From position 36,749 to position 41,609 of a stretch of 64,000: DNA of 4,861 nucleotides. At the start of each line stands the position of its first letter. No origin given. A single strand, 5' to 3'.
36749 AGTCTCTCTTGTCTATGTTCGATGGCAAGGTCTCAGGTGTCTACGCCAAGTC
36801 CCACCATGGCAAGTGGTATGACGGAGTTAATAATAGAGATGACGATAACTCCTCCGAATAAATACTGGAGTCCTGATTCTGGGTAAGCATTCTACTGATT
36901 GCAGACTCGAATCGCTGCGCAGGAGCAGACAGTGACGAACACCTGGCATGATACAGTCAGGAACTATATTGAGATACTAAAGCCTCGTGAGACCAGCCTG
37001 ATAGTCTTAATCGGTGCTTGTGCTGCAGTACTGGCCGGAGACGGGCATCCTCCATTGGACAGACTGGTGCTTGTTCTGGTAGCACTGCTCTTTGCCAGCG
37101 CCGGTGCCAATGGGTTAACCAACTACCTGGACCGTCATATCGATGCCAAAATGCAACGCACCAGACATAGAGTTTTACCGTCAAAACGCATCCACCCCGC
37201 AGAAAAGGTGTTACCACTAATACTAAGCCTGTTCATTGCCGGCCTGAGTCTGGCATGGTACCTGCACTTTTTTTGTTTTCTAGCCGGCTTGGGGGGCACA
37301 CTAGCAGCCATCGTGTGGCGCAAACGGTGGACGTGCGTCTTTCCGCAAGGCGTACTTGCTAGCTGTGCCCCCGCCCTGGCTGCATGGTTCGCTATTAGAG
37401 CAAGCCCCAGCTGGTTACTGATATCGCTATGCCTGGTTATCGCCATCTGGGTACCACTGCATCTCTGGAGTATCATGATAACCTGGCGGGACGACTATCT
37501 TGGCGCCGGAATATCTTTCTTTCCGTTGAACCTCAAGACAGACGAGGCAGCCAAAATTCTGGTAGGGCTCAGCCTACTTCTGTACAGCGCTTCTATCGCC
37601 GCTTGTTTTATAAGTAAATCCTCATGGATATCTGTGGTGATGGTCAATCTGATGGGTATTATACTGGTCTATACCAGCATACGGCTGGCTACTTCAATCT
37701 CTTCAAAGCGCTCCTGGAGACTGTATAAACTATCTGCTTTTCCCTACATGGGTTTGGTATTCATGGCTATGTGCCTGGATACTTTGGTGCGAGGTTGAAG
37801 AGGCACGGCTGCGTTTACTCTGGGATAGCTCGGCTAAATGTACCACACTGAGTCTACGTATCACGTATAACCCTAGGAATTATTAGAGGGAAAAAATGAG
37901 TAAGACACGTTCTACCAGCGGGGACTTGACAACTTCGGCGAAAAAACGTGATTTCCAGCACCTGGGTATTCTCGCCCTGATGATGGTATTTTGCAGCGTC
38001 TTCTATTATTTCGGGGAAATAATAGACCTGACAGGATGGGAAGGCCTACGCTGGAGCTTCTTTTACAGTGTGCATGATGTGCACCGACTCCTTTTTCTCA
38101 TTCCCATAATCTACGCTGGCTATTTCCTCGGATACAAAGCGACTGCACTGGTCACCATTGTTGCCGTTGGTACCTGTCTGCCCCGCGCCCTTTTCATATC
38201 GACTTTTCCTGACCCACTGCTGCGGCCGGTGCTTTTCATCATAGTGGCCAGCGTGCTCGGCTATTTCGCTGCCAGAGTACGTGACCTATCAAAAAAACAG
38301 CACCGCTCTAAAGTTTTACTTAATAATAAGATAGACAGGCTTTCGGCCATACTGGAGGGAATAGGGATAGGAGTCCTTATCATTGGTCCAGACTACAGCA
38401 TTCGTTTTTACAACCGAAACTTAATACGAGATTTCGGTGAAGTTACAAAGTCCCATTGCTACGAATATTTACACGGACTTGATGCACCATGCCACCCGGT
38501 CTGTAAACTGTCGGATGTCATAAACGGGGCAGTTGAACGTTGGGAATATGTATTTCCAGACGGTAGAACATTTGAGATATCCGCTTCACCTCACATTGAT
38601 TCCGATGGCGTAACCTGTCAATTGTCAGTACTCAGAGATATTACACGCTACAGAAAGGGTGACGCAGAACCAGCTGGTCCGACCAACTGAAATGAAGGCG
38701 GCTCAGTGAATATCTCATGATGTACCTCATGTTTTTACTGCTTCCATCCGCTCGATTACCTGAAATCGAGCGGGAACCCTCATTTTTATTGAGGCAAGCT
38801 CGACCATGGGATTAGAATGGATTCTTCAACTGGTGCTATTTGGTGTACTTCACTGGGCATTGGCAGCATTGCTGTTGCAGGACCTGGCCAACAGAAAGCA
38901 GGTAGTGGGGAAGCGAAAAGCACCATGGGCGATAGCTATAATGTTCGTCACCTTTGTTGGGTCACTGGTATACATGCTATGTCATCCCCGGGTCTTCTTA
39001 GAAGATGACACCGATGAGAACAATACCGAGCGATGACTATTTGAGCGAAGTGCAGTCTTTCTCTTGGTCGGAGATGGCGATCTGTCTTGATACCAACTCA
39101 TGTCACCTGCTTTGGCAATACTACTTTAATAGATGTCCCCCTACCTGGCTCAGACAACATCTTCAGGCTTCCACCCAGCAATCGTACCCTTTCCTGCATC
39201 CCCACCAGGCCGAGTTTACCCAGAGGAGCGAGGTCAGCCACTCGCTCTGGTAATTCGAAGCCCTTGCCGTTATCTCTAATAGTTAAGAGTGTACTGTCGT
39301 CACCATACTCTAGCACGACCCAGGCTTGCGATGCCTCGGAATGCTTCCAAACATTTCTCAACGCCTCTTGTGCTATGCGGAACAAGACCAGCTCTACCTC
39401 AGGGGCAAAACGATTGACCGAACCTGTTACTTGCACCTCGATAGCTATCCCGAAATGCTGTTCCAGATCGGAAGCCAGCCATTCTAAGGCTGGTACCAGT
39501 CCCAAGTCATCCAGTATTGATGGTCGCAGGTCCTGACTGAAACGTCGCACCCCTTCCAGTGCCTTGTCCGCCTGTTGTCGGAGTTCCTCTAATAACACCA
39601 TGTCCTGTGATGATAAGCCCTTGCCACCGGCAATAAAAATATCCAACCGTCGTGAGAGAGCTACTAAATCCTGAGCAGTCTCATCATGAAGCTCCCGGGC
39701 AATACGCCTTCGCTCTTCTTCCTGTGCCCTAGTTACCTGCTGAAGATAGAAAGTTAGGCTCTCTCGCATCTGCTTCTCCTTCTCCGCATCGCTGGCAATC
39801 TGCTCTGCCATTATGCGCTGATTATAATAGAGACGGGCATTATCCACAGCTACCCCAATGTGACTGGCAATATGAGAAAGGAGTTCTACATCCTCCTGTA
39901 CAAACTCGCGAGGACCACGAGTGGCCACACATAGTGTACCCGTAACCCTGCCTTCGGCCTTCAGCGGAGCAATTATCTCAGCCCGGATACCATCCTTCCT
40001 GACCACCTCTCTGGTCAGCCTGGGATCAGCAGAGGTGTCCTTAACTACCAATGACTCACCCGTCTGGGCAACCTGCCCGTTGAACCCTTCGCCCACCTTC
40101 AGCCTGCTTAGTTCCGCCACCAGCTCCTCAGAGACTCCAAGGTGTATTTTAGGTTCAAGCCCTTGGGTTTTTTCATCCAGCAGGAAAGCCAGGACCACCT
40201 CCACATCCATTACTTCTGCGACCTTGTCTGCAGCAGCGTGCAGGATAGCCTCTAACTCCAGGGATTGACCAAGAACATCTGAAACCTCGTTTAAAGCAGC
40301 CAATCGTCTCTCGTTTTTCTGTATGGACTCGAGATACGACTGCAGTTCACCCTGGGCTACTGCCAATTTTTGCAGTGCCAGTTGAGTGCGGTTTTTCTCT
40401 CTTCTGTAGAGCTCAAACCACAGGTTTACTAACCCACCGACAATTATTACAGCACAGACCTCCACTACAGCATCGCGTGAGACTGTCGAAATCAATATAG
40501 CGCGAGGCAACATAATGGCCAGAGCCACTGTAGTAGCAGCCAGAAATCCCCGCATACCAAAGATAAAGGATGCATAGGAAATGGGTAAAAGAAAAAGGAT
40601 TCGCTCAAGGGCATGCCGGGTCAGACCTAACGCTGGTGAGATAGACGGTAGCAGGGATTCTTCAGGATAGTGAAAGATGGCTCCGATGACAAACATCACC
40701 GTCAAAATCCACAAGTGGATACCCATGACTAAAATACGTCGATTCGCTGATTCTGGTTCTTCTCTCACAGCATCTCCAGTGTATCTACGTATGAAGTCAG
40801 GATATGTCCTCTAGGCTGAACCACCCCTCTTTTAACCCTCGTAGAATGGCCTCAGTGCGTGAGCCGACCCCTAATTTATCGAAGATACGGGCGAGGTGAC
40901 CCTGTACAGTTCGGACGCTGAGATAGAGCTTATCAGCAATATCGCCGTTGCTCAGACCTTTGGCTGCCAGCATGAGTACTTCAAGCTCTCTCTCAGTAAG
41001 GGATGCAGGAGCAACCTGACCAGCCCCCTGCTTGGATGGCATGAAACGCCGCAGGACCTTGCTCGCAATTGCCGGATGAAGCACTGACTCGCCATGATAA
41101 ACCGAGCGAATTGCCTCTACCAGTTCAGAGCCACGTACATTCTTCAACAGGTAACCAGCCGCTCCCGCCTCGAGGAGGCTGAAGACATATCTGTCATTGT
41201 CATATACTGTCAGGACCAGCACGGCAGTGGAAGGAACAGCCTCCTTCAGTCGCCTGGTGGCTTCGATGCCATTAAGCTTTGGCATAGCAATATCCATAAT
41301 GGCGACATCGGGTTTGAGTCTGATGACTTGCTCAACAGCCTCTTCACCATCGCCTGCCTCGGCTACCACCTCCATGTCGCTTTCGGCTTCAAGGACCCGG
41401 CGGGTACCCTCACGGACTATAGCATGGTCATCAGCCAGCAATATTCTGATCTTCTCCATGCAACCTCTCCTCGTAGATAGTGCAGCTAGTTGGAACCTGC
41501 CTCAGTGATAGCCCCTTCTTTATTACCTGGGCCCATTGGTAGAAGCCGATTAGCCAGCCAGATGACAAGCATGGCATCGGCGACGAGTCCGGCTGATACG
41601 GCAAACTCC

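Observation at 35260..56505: Four copies of a conserved ~95-125-bp promoter/operator module defining a local regulon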

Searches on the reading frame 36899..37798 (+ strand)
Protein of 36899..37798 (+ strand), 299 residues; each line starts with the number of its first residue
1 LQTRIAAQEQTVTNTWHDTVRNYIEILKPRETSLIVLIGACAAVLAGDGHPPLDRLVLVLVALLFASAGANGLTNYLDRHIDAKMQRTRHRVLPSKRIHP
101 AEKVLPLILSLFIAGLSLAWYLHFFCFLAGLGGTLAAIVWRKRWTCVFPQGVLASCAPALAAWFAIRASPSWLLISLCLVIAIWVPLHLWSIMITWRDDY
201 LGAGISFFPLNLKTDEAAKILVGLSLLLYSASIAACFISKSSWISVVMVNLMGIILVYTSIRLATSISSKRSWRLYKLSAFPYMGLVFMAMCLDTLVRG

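Call 9: search_protein_families(library=pfam, proteins=[window:36899-37798:+], max_evalue=0.01)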
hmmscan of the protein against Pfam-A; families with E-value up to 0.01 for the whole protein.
window:36899-37798:+ (299 aa): 1 family
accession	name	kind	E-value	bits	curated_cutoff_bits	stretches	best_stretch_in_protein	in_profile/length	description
PF01040.23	UbiA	-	9.3e-32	110.7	34.2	1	38-279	4-248/250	UbiA prenyltransferase family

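Call 53: search_protein_families(library=ncbifam, proteins=[window:36899-37798:+], max_evalue=0.001)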
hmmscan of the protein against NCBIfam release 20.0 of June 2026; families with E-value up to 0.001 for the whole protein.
window:36899-37798:+ (299 aa): 17 families
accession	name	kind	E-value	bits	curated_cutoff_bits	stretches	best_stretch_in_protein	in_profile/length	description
NF003349.0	PRK04375.1-2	equivalog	8.7e-43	146.7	246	1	6-297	11-312/318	heme o synthase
TIGR01473.1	cyoE_ctaB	equivalog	5.6e-38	131.3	210.3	1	22-294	2-280/281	heme o synthase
NF003348.0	PRK04375.1-1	equivalog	3.7e-18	65.9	285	1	20-294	3-282/292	heme o synthase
NF009524.0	PRK12886.1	equivalog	3.9e-15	56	387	1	15-296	3-285/291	prenyltransferase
NF041586.1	MqnP_DT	exception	4.5e-12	46.2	430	1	21-259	1-241/277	menaquinone biosynthesis prenyltransferase MqnP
TIGR01474.1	ubiA_proteo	equivalog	4.1e-11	42.9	275.45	1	28-294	12-280/282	4-hydroxybenzoate octaprenyltransferase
TIGR01475.1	ubiA_other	subfamily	8.5e-11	41.8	180.8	1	20-260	2-246/282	UbiA-like polyprenyltransferase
NF009526.0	PRK12888.1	equivalog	1.3e-10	41.1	364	1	36-259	34-259/301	4-hydroxybenzoate octaprenyltransferase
NF009522.0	PRK12883.1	equivalog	1.7e-09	37.6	353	1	20-144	3-124/279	geranylgeranylglycerol-phosphate geranylgeranyltransferase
NF009521.0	PRK12882.1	equivalog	1.6e-08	34.2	296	1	18-139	3-121/280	geranylgeranylglycerol-phosphate geranylgeranyltransferase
NF009523.0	PRK12884.1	equivalog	2.6e-08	33.4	269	1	20-128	4-108/279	prenyltransferase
NF009517.0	PRK12876.1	equivalog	1.8e-07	30.9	419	1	60-182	51-178/300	prenyltransferase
NF005742.0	PRK07566.1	equivalog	1.3e-06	27.7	313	1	14-194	22-208/315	chlorophyll synthase ChlG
NF041584.1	MqnP_SCO4491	exception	4.7e-06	26.5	420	1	38-185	24-173/285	menaquinone biosynthesis prenyltransferase MqnP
NF009514.0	PRK12873.1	equivalog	8e-06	25.4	246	1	18-264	8-263/297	4-hydroxybenzoate polyprenyltransferase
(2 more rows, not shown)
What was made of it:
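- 35367..37798 (+): fdnH-like (35367-36221), fdnI-like cytochrome b (36166-36861) and UbiA/heme-O-synthase-like (36899-37798) genes behind c1. calls 9, 53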

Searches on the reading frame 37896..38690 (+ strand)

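Call 9: search_protein_families(library=pfam, proteins=[window:37896-38690:+], max_evalue=0.01)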
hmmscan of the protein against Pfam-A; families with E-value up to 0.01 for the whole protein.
window:37896-38690:+ (264 aa): 0 families

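Call 53: search_protein_families(library=ncbifam, proteins=[window:37896-38690:+], max_evalue=0.001)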
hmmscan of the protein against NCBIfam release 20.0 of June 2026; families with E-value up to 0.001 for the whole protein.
window:37896-38690:+ (264 aa): 1 family
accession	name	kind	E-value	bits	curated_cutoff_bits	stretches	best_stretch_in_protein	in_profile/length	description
NF046044.1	PnpS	equivalog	0.00025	20.2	400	1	124-254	32-165/390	two-component system histidine kinase PnpS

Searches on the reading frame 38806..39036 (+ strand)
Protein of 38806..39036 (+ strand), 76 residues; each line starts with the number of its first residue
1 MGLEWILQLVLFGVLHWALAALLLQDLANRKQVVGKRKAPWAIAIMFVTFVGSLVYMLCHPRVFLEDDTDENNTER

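Call 9: search_protein_families(library=pfam, proteins=[window:38806-39036:+], max_evalue=0.01)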
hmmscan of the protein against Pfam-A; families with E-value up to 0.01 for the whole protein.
window:38806-39036:+ (76 aa): 1 family
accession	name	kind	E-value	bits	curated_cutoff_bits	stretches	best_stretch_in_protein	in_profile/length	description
PF13396.11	PLDc_N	-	0.00054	20.3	23.3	1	19-58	2-39/42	Phospholipase_D-nuclease N-terminal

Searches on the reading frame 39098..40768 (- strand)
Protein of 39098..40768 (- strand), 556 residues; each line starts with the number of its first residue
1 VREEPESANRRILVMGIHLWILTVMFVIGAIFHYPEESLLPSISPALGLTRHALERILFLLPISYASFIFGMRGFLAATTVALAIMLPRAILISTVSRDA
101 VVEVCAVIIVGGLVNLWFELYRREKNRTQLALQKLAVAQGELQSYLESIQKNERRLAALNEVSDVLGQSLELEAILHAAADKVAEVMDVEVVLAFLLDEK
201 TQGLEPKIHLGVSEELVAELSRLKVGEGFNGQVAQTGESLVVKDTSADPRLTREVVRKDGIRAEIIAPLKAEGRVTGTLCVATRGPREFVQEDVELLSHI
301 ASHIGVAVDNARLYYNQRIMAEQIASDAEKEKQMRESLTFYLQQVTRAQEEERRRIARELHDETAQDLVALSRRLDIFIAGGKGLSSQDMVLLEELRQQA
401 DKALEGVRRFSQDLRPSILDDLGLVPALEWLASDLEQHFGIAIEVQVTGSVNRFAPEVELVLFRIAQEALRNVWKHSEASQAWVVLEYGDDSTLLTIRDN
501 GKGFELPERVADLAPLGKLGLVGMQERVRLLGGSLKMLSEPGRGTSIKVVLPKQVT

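Call 9: search_protein_families(library=pfam, proteins=[window:39098-40768:-], max_evalue=0.01)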
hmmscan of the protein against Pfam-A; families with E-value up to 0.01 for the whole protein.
window:39098-40768:- (556 aa): 5 families
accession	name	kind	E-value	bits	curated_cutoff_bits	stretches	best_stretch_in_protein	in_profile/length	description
PF01590.32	GAF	-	4.3e-21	76.3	22.4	1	171-308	1-133/133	GAF domain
PF13185.12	GAF_2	-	2.7e-19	70.2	28.6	1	170-309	2-136/136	GAF domain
PF02518.31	HATPase_c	-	5.7e-12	46.5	26.4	1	459-554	3-110/111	Histidine kinase-, DNA gyrase B-, and HSP90-like ATPase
PF07730.19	HisKA_3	-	1.5e-11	45.1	24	1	352-418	1-67/68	Histidine kinase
PF13492.12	GAF_3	-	1.6e-10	41.9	27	1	171-310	1-129/129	GAF domain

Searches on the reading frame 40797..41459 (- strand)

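Call 9: search_protein_families(library=pfam, proteins=[window:40797-41459:-], max_evalue=0.01)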
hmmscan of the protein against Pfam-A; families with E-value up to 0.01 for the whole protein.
window:40797-41459:- (220 aa): 6 families
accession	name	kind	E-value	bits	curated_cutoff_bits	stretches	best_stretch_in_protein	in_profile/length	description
PF00072.30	Response_reg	-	3e-29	101.9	30.2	1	6-118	1-111/111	Response regulator receiver domain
PF00196.25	GerE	-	3.9e-18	65.3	23.5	1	153-206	2-55/57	Bacterial regulatory proteins, luxR family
PF08281.18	Sigma70_r4_2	-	6.7e-06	26.1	25.7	1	153-196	10-54/54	Sigma-70, region 4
PF14493.12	HTH_40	-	0.0025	18.5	27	1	160-194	4-38/89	Helix-turn-helix domain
PF08279.18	HTH_11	-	0.0055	17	25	0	159-192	6-39/55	HTH domain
PF13384.12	HTH_23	-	0.0085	16.3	24.6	0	157-191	6-40/50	Homeodomain-like domain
